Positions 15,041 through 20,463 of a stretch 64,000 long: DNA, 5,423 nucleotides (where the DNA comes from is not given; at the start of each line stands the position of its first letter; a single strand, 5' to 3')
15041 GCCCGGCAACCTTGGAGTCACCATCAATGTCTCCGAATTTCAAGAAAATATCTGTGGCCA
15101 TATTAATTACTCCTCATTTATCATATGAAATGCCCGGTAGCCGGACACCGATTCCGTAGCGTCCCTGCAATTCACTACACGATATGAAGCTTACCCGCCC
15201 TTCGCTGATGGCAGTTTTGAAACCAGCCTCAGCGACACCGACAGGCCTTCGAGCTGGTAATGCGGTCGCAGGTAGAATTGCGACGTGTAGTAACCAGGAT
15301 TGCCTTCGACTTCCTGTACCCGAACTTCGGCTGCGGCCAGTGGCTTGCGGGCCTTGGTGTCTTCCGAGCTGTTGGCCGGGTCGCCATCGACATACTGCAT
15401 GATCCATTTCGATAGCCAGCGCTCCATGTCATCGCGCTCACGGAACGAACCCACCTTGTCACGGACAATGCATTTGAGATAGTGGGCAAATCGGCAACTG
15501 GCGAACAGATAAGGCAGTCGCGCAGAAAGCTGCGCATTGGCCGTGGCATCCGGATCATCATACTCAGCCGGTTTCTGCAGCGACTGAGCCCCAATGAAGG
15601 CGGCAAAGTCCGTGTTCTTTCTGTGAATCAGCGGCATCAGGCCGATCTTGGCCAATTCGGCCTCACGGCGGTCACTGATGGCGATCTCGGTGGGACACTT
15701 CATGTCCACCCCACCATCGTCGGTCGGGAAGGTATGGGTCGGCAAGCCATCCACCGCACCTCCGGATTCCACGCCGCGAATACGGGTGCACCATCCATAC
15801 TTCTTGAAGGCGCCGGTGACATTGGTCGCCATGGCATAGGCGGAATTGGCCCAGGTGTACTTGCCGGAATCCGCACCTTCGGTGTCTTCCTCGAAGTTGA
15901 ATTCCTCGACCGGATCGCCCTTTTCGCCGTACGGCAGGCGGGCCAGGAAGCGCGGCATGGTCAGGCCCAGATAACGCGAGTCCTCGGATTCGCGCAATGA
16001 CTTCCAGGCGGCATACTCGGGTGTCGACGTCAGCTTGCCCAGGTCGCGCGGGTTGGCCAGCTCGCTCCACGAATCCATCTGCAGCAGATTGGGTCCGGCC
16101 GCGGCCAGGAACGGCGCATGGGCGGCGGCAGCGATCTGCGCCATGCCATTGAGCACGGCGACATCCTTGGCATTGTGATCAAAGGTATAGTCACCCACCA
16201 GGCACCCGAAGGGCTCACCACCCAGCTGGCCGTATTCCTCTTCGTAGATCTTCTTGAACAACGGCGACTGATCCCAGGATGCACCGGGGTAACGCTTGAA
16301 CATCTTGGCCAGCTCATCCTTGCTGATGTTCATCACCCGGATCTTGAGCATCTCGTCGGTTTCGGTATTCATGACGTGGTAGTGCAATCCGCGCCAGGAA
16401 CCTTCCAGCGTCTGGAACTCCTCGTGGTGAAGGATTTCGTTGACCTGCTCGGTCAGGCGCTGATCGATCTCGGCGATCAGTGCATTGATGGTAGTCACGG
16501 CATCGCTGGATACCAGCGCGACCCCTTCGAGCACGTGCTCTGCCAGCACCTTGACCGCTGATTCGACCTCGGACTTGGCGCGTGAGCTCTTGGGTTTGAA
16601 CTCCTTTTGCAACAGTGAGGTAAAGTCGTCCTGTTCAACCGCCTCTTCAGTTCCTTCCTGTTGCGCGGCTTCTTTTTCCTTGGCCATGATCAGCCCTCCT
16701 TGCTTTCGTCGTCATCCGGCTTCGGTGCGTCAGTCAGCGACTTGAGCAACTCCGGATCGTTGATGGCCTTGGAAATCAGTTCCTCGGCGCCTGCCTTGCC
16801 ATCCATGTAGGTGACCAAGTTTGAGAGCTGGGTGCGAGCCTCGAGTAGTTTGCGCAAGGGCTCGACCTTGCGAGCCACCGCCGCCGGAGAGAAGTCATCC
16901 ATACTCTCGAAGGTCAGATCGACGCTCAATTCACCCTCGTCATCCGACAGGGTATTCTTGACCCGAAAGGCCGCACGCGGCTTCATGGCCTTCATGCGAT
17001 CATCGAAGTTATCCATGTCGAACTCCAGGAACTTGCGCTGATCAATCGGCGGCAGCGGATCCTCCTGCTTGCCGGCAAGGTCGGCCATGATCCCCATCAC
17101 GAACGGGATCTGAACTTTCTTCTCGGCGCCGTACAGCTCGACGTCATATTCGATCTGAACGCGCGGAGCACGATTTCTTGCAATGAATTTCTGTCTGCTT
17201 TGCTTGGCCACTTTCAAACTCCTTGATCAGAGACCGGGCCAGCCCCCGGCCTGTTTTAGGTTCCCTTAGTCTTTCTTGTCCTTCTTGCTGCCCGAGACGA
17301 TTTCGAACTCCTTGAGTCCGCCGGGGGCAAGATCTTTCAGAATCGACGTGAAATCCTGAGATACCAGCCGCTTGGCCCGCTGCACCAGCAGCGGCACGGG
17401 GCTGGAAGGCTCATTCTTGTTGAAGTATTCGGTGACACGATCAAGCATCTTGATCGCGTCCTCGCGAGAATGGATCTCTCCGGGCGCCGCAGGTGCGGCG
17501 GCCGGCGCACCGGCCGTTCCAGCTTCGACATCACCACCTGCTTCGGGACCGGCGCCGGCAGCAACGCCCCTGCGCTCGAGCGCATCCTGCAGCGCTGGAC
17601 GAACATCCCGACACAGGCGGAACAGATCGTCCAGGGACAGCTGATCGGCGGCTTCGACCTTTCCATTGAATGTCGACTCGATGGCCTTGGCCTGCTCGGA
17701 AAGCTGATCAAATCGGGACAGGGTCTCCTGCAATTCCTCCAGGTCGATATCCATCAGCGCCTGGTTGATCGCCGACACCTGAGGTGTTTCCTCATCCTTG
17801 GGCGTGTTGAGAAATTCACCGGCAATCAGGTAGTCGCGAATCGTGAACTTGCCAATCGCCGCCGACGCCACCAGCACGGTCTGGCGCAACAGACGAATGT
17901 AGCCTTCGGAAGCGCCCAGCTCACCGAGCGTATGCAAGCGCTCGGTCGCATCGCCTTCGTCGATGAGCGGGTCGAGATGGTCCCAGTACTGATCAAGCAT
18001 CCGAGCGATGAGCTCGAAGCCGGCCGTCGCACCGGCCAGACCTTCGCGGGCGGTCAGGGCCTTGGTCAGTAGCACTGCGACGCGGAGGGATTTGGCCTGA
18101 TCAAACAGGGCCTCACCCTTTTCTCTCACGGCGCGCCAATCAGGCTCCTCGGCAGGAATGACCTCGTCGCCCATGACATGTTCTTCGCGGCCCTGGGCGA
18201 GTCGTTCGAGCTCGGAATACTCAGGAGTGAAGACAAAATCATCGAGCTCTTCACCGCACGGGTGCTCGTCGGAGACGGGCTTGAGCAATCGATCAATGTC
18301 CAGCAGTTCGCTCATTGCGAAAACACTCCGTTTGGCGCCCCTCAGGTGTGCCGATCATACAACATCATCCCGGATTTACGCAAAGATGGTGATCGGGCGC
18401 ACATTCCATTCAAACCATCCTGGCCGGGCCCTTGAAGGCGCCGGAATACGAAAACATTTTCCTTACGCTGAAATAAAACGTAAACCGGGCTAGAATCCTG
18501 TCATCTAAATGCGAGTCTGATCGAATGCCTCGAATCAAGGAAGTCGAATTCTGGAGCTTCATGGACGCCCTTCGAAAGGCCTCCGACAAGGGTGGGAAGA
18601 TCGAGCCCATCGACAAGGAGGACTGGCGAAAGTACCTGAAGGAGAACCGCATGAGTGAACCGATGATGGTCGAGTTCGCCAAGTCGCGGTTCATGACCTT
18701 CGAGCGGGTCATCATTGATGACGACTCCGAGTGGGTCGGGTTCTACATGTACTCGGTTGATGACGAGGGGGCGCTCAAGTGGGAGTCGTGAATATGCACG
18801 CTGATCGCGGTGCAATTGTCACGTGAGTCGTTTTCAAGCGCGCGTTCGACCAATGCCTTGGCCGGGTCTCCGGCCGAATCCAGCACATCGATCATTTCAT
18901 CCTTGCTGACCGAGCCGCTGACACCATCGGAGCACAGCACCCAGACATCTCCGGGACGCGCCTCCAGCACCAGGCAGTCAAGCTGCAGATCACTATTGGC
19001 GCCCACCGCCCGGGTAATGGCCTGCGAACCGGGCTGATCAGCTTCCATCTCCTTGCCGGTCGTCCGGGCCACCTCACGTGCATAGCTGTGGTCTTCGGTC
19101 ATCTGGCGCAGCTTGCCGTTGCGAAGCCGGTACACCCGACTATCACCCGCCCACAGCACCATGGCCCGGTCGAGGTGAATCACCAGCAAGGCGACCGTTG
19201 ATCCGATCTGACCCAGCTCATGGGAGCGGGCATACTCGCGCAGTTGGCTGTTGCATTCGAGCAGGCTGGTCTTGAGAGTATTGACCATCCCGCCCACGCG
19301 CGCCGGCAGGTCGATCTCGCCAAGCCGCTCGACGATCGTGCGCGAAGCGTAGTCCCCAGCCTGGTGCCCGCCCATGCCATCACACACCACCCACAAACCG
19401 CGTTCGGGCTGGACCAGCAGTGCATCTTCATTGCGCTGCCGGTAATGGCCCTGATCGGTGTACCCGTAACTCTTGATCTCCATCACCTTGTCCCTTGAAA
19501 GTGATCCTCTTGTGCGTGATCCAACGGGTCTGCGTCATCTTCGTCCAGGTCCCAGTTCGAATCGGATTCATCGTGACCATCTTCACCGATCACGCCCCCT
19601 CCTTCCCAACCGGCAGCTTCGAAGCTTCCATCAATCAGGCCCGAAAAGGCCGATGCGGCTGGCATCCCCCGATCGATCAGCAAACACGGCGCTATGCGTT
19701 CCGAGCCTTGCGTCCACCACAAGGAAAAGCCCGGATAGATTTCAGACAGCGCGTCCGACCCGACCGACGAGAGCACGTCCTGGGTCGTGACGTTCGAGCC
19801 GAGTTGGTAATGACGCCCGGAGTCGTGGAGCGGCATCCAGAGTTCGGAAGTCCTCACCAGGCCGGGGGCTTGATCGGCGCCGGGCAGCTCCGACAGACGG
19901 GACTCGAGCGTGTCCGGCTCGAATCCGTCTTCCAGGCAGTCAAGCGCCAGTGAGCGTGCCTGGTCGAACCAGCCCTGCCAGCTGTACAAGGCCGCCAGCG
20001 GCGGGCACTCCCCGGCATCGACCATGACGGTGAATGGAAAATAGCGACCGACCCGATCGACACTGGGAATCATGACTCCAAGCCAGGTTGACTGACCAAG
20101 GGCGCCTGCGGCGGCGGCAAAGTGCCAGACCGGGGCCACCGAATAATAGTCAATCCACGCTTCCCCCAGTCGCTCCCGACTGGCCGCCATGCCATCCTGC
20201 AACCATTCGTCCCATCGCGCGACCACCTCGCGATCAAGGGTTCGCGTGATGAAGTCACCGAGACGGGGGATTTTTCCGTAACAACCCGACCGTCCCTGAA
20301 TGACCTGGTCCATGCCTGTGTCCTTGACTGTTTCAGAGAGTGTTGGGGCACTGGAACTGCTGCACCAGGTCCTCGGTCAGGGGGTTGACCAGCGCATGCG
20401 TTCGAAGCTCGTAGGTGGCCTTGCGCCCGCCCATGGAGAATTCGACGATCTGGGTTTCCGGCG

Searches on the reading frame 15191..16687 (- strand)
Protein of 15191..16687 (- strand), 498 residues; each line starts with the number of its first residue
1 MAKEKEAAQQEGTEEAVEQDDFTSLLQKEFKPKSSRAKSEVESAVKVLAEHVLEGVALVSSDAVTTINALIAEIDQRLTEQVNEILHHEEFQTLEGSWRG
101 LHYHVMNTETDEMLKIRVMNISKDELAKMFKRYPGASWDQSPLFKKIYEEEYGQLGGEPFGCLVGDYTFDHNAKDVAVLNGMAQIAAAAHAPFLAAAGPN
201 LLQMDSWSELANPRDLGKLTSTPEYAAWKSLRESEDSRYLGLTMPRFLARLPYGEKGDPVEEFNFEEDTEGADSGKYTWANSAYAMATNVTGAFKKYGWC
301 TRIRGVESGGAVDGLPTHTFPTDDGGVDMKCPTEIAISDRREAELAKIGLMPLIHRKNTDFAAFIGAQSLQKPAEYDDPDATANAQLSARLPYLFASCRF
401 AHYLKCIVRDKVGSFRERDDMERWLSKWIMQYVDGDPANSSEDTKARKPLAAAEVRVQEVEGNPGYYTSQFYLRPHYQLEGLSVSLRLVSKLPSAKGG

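Call 21: search_protein_families(library=pfam, proteins=[window:15191-16687:-], max_evalue=0.0001)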
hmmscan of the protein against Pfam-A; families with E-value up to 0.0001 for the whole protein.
window:15191-16687:- (498 aa): 2 families
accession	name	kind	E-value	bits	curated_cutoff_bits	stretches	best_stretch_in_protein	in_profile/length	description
PF05943.17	VipB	-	5.6e-135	449.6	27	1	69-371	2-301/301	EvpB/VC_A0108, tail sheath N-terminal domain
PF18945.5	VipB_2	-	2.5e-44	150.5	27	1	381-492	2-112/112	EvpB/VC_A0108, tail sheath gpW/gp25-like domain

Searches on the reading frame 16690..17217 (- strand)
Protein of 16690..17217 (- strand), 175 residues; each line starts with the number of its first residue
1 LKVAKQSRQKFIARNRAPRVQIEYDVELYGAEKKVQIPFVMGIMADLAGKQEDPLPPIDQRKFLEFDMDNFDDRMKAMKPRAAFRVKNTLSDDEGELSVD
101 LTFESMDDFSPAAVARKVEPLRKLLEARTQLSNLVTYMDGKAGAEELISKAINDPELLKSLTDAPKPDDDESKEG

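Call 21: search_protein_families(library=pfam, proteins=[window:16690-17217:-], max_evalue=0.0001)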
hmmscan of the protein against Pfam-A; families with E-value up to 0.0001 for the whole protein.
window:16690-17217:- (175 aa): 1 family
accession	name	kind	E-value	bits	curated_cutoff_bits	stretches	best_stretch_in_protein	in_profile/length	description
PF05591.17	T6SS_VipA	-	2.4e-59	200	24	1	13-163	2-152/155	Type VI secretion system, VipA, VC_A0107 or Hcp2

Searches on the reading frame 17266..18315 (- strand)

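Call 21: search_protein_families(library=pfam, proteins=[window:17266-18315:-], max_evalue=0.0001)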
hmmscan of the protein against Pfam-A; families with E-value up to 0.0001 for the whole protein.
window:17266-18315:- (349 aa): 1 family
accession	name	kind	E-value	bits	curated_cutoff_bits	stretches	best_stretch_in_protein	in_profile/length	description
PF06812.17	ImpA_N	-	6.3e-27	94.5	26.9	1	11-133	1-117/119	ImpA, N-terminal, type VI secretion system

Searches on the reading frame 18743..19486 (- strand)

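Call 21: search_protein_families(library=pfam, proteins=[window:18743-19486:-], max_evalue=0.0001)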
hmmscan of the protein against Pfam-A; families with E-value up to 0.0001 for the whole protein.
window:18743-19486:- (247 aa): 2 families
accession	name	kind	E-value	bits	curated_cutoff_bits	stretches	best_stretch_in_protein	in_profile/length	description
PF13672.11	PP2C_2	-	3.3e-13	50.1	24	1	16-200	9-186/209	Protein phosphatase 2C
PF00481.26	PP2C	-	3.1e-10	40.6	20.3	1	24-162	29-175/255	Protein phosphatase 2C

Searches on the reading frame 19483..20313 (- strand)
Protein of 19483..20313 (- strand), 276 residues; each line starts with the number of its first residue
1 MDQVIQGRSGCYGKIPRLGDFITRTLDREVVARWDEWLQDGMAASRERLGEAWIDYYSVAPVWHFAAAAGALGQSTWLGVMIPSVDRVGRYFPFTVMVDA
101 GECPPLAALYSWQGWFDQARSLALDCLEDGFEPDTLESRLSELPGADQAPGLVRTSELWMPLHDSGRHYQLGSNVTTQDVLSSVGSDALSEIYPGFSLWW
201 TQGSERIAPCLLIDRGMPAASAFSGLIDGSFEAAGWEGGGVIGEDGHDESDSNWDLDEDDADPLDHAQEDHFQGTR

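Call 21: search_protein_families(library=pfam, proteins=[window:19483-20313:-], max_evalue=0.0001)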
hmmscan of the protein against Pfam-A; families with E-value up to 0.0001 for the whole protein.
window:19483-20313:- (276 aa): 1 family
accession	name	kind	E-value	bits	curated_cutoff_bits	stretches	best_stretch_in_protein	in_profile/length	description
PF09867.14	TagF_N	-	3.9e-45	153.6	27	1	10-143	1-135/135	TagF N-terminal domain, Type VI secretion system-associated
